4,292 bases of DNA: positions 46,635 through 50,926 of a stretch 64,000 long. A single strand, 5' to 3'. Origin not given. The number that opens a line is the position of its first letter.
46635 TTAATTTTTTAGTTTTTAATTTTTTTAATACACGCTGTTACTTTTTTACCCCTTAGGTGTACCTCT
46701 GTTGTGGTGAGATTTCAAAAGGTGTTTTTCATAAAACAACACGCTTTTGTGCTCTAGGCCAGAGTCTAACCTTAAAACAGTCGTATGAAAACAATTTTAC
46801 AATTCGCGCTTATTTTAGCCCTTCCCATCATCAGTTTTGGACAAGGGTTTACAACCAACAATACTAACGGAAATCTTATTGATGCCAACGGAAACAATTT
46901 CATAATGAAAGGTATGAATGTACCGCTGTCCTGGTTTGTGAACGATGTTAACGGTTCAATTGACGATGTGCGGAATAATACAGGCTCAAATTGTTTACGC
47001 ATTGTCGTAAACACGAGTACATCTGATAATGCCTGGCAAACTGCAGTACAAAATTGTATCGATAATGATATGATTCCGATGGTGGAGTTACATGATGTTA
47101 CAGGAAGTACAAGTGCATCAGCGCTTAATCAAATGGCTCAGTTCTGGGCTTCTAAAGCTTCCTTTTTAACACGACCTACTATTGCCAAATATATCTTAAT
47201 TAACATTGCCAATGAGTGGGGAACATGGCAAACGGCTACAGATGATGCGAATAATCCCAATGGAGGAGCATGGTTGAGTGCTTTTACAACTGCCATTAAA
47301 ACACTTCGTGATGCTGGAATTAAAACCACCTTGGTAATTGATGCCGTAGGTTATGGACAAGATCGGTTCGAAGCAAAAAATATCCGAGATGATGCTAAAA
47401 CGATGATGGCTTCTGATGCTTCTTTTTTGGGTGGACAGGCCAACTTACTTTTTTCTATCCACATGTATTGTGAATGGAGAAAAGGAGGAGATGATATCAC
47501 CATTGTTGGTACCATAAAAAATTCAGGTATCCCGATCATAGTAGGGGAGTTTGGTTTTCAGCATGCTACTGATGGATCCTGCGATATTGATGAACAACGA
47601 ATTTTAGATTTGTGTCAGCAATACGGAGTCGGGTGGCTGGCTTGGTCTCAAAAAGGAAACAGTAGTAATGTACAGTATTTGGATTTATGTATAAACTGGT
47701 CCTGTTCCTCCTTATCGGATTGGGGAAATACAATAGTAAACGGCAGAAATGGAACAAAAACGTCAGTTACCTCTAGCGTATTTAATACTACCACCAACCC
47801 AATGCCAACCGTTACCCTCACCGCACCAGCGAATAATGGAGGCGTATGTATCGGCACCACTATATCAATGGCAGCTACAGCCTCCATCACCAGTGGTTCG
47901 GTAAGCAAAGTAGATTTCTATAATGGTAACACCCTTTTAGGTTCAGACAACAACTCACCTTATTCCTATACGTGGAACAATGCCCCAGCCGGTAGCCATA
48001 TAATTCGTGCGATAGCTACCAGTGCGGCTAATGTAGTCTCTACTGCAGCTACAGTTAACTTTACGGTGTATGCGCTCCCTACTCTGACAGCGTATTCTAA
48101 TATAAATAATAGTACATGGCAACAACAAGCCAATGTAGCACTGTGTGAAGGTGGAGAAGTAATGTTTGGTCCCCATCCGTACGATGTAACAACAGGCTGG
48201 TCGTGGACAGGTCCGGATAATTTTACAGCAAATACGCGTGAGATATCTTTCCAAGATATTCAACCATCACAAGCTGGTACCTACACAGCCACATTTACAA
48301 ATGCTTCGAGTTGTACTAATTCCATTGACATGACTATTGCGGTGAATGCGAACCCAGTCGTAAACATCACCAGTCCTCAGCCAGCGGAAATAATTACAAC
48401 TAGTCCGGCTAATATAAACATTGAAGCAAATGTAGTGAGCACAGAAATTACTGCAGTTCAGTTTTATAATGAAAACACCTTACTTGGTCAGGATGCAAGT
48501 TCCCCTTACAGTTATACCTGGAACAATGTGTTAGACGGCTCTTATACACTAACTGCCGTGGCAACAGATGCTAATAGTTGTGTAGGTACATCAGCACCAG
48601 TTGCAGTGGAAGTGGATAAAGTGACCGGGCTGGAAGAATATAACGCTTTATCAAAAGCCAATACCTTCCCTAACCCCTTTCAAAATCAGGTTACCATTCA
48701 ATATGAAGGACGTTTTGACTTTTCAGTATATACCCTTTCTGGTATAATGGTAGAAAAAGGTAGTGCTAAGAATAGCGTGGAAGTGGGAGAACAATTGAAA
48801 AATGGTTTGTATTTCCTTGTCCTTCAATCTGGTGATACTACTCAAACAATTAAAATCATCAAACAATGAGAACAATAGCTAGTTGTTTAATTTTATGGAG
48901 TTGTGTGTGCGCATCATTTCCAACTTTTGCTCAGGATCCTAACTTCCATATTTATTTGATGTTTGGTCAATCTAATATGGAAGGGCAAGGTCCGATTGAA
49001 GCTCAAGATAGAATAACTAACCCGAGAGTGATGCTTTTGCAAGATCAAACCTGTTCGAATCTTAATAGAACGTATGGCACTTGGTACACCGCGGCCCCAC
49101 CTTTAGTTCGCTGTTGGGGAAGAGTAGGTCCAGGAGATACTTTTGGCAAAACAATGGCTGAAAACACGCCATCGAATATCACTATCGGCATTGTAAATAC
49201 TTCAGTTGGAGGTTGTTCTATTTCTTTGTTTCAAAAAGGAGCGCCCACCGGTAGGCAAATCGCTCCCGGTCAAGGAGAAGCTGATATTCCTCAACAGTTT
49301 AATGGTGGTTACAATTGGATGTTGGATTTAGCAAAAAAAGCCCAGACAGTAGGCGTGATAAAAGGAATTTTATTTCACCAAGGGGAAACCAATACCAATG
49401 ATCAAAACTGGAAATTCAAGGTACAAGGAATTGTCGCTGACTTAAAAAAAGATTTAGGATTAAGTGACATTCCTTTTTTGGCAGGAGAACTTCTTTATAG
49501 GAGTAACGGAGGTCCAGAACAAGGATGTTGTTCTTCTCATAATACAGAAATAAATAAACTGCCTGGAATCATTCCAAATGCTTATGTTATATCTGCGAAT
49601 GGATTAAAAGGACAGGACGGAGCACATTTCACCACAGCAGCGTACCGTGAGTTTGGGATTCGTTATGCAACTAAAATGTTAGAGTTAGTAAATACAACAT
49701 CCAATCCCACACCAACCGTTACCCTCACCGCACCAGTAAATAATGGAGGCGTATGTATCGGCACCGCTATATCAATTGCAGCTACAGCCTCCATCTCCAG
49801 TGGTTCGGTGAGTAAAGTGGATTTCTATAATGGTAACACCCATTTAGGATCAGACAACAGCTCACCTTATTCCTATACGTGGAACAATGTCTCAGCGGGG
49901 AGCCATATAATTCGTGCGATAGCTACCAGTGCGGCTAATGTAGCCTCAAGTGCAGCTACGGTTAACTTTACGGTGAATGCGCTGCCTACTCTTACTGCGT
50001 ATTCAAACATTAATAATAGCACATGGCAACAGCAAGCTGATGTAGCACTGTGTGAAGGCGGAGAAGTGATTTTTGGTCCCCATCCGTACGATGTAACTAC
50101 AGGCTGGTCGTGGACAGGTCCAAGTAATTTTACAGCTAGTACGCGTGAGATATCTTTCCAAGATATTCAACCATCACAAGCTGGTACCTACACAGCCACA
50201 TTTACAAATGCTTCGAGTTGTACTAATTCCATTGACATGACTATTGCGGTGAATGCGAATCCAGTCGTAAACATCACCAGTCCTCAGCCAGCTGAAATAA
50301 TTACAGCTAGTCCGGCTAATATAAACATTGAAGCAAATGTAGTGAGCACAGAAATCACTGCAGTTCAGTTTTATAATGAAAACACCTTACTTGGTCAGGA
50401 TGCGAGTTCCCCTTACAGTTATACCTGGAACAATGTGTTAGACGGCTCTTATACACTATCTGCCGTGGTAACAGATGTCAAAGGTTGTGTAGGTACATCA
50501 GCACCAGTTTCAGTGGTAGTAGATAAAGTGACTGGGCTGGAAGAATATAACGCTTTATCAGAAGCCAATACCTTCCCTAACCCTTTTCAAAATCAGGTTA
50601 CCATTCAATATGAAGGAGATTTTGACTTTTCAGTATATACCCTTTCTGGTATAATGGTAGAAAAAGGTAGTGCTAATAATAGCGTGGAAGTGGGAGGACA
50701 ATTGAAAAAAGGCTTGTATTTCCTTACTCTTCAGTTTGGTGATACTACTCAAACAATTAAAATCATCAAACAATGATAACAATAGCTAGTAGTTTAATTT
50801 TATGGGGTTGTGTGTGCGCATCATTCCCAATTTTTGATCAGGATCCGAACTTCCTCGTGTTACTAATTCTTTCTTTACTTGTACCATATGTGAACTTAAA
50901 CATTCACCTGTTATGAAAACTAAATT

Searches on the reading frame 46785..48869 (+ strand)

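Call 26: search_protein_families(library=pfam, proteins=[window:46785-48869:+], max_evalue=0.001)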
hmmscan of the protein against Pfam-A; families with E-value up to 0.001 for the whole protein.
window:46785-48869:+ (694 aa): 3 families
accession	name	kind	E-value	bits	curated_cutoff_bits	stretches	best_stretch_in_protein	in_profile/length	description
PF17957.7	Big_7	-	5.7e-29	101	24.1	2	341-409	1-70/70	Bacterial Ig domain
PF00150.24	Cellulase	-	2.9e-23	83.2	23.5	1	33-292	2-271/272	Cellulase (glycosyl hydrolase family 5)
PF18962.6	Por_Secre_tail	-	2.7e-07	31.2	27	1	628-692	2-74/75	Secretion system C-terminal sorting domain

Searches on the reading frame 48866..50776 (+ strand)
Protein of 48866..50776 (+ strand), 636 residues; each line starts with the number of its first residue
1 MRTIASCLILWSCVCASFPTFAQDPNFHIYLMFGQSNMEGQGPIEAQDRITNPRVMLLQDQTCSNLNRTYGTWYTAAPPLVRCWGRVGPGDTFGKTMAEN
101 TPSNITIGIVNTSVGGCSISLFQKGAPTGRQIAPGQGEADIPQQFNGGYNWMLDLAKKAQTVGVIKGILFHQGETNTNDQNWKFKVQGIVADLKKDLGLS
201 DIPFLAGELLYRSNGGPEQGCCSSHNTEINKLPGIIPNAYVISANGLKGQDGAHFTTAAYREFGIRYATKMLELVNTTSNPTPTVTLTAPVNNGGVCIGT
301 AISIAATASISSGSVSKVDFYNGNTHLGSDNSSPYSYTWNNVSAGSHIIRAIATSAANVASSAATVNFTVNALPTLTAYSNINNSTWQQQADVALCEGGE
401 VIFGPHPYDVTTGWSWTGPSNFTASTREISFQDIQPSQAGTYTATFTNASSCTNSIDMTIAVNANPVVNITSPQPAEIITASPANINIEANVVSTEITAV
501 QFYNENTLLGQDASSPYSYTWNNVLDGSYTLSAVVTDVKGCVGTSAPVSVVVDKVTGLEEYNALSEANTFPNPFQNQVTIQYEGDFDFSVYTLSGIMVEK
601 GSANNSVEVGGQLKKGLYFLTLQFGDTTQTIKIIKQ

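Call 26: search_protein_families(library=pfam, proteins=[window:48866-50776:+], max_evalue=0.001)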
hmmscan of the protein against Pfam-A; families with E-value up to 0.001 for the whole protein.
window:48866-50776:+ (636 aa): 4 families
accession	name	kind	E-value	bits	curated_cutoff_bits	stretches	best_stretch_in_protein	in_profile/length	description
PF03629.24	SASA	-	9.5e-41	140.3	24.8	1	27-272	2-225/226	Carbohydrate esterase, sialic acid-specific acetylesterase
PF17957.7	Big_7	-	3.6e-28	98.4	24.1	2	283-351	1-70/70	Bacterial Ig domain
PF18962.6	Por_Secre_tail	-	2.3e-07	31.4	27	1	570-634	2-74/75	Secretion system C-terminal sorting domain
PF19077.6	Big_13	-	0.00035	21.5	27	1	489-553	37-101/102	Bacterial Ig-like domain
